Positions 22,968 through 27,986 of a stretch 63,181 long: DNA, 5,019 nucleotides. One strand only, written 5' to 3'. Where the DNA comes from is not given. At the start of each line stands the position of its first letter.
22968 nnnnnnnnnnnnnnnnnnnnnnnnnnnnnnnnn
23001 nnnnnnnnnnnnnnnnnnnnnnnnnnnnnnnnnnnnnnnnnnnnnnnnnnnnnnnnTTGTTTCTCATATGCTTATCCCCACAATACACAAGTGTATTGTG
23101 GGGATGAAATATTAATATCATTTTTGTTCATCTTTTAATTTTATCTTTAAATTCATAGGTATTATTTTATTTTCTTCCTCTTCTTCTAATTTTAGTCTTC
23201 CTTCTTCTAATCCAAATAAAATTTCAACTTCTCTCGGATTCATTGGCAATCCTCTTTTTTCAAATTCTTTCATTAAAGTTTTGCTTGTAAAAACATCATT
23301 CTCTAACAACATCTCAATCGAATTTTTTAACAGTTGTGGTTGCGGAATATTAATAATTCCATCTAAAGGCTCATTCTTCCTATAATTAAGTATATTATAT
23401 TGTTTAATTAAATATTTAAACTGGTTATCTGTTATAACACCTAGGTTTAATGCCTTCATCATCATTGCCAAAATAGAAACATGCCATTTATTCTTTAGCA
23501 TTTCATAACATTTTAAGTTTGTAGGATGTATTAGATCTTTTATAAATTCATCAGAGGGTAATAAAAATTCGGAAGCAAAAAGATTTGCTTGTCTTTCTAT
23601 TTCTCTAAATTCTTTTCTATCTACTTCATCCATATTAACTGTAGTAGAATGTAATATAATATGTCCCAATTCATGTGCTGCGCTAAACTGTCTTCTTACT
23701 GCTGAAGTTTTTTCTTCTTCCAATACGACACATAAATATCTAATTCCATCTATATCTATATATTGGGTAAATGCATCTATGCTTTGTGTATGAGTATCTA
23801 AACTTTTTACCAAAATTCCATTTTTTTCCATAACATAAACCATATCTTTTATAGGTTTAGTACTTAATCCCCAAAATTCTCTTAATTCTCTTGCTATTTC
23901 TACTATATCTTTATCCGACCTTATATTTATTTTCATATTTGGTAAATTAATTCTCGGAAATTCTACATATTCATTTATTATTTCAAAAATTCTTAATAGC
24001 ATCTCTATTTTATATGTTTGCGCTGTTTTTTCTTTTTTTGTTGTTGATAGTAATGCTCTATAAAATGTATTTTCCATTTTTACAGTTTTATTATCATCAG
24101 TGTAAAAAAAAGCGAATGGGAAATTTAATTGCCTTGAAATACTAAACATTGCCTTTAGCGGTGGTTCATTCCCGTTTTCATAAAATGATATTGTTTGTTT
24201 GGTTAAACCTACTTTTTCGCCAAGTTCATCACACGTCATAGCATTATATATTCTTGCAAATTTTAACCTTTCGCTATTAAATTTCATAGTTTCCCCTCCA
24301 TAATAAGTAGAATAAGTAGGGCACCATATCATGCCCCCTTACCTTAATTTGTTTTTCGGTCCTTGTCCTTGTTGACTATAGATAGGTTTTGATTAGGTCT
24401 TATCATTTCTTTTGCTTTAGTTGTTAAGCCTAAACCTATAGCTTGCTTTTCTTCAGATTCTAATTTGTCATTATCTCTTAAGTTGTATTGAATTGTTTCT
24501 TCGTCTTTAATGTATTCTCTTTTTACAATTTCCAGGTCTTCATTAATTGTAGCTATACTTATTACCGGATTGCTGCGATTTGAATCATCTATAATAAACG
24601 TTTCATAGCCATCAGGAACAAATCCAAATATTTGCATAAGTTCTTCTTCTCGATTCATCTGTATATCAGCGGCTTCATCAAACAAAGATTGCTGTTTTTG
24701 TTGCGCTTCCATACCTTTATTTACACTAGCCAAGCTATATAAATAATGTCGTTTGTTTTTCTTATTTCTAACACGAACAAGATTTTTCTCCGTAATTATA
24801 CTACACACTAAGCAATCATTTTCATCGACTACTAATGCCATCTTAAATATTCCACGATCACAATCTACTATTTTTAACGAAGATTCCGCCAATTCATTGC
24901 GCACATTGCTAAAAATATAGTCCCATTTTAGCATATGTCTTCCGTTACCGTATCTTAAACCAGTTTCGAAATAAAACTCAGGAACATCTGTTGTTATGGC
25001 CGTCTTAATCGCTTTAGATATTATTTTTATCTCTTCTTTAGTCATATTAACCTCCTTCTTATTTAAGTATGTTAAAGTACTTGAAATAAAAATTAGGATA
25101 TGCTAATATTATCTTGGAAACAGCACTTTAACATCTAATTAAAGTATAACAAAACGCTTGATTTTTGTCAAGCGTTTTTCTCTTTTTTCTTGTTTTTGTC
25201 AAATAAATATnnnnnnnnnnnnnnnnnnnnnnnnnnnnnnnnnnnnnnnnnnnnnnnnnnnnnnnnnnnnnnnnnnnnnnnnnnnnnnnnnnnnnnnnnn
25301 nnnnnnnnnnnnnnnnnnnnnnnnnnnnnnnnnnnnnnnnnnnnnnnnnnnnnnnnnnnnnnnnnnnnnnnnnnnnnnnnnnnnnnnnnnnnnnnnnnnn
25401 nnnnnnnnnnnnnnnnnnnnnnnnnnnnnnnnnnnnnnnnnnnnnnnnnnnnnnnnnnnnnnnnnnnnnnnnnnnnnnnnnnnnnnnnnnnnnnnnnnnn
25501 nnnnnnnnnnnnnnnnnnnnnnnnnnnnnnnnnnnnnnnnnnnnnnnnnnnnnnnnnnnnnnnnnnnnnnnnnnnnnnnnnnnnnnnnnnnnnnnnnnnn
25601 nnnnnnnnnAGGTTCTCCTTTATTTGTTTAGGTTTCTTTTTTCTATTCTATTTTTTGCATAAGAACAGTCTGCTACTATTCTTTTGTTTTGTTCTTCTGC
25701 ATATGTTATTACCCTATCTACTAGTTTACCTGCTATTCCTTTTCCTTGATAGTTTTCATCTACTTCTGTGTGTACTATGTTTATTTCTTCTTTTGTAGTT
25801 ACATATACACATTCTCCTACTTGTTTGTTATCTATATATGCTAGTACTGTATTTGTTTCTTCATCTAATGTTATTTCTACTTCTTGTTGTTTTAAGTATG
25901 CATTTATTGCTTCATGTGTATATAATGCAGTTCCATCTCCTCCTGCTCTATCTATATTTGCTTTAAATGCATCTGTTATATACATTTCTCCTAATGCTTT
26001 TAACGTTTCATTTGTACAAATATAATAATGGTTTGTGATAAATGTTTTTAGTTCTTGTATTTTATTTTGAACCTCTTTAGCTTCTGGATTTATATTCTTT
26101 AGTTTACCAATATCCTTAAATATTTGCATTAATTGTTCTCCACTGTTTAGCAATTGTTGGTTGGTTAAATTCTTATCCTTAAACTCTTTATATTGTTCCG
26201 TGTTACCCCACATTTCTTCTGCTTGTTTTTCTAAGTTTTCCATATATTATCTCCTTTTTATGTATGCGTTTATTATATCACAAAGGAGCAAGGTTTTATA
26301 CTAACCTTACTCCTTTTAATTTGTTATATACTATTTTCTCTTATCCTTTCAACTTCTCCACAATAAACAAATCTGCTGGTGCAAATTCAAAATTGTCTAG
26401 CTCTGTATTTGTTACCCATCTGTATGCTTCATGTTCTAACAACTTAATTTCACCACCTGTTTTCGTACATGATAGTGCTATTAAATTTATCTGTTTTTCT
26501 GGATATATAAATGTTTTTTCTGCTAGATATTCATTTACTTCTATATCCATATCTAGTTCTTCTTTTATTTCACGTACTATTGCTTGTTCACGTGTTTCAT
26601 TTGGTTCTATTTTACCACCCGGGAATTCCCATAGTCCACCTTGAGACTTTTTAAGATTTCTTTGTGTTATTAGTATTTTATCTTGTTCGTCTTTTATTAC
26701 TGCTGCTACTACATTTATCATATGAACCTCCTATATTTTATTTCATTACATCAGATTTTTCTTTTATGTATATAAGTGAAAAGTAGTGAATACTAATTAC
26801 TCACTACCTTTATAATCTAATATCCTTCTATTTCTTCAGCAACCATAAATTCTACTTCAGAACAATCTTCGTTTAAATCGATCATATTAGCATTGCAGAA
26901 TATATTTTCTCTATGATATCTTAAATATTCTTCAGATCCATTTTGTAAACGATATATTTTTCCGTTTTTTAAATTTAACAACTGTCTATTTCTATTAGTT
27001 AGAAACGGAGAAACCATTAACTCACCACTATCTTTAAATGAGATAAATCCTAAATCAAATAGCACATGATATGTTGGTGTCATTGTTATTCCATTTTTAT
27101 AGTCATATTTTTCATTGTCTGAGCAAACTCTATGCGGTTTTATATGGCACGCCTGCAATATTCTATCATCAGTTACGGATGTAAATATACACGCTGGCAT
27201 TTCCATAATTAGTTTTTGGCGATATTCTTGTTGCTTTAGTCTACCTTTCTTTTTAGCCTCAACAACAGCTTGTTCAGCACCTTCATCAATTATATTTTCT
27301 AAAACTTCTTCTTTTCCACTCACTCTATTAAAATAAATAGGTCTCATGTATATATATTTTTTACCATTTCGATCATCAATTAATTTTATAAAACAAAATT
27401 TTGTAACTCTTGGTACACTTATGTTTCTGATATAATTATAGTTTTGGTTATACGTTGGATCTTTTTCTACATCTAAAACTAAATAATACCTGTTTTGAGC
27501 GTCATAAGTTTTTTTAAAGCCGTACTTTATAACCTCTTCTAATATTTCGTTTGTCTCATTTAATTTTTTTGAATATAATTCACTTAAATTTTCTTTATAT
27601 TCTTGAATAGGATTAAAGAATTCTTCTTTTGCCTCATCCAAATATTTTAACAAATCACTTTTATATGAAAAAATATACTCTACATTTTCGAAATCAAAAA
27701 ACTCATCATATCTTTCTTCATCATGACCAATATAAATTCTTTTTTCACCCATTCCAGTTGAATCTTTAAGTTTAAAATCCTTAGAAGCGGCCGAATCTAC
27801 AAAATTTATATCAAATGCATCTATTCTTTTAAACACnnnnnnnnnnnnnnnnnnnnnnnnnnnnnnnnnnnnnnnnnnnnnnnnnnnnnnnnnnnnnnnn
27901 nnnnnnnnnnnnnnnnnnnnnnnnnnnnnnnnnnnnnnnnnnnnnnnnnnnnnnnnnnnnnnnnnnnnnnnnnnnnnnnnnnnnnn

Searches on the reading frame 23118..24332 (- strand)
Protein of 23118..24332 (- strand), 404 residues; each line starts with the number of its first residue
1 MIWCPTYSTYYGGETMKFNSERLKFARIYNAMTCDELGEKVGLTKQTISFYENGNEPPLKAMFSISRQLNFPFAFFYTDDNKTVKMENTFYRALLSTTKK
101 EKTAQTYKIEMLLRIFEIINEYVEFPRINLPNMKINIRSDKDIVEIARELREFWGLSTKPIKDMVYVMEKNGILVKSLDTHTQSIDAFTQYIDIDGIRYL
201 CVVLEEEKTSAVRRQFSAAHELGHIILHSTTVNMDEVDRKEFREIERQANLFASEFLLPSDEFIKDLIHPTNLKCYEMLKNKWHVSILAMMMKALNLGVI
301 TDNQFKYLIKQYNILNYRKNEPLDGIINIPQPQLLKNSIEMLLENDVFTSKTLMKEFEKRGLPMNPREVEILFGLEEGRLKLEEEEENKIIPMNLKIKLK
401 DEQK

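Call 44: search_protein_families(library=pfam, proteins=[window:23118-24332:-], max_evalue=0.001)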
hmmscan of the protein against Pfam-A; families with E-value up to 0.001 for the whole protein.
window:23118-24332:- (404 aa): 3 families
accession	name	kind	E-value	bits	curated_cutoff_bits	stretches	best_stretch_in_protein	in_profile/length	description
PF06114.19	Peptidase_M78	-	5e-16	59.1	22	1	169-288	2-116/123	IrrE N-terminal-like domain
PF01381.28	HTH_3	-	4.8e-07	30.1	23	1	35-75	13-54/55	Helix-turn-helix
PF12844.13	HTH_19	-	3.5e-05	24.1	30.2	1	21-70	2-52/64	Helix-turn-helix domain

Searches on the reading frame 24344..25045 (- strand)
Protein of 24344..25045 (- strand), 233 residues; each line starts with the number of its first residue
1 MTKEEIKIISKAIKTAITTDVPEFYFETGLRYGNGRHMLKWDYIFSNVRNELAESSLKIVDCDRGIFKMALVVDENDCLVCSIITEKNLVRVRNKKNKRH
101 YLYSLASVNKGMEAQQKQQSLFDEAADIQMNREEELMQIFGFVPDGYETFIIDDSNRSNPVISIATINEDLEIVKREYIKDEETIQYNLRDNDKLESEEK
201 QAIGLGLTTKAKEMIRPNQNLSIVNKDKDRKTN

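Call 44: search_protein_families(library=pfam, proteins=[window:24344-25045:-], max_evalue=0.001)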
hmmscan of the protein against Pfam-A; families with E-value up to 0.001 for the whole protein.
window:24344-25045:- (233 aa): 1 family
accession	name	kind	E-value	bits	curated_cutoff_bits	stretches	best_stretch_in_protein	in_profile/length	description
PF19448.4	DUF5986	-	4.3e-33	115.3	25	1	3-216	6-229/238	Family of unknown function (DUF5986)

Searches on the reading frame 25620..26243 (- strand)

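Call 44: search_protein_families(library=pfam, proteins=[window:25620-26243:-], max_evalue=0.001)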
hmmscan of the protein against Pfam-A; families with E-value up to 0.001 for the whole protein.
window:25620-26243:- (207 aa): 6 families
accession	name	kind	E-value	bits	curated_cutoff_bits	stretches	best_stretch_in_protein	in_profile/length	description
PF07739.18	TipAS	-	8.6e-24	84.7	23.8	1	5-116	2-117/117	TipAS antibiotic-recognition domain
PF14542.12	Acetyltransf_CG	-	1.3e-19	70.5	30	1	136-203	5-74/80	GCN5-related N-acetyl-transferase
PF13673.13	Acetyltransf_10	-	3.5e-08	33.9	23.6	1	111-188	8-86/128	Acetyltransferase (GNAT) domain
PF00583.31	Acetyltransf_1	-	5e-08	33.7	20.7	1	125-196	28-103/116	Acetyltransferase (GNAT) family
PF13508.13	Acetyltransf_7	-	4e-07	30.7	27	1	131-188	4-61/84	Acetyltransferase (GNAT) domain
PF23160.2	Spectrin_1st_PEPL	-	0.00015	22.8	27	1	13-70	24-82/93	Periplakin spectrin-like repeat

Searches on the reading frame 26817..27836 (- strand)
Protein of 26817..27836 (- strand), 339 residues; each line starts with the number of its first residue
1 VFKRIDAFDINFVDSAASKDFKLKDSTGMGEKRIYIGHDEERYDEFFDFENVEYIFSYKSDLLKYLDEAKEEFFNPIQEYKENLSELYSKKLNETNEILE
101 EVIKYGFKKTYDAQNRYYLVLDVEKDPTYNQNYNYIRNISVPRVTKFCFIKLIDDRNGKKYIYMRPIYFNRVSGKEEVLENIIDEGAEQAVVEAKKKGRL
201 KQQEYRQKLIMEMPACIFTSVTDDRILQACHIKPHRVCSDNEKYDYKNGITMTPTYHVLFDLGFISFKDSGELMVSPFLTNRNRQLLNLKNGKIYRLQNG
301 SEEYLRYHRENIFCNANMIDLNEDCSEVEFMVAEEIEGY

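Call 44: search_protein_families(library=pfam, proteins=[window:26817-27836:-], max_evalue=0.001)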
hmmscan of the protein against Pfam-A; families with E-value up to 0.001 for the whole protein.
window:26817-27836:- (339 aa): 1 family
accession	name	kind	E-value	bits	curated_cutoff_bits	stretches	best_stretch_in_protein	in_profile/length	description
PF13391.12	HNH_2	-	2.9e-09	37.1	21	1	216-268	1-66/66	HNH endonuclease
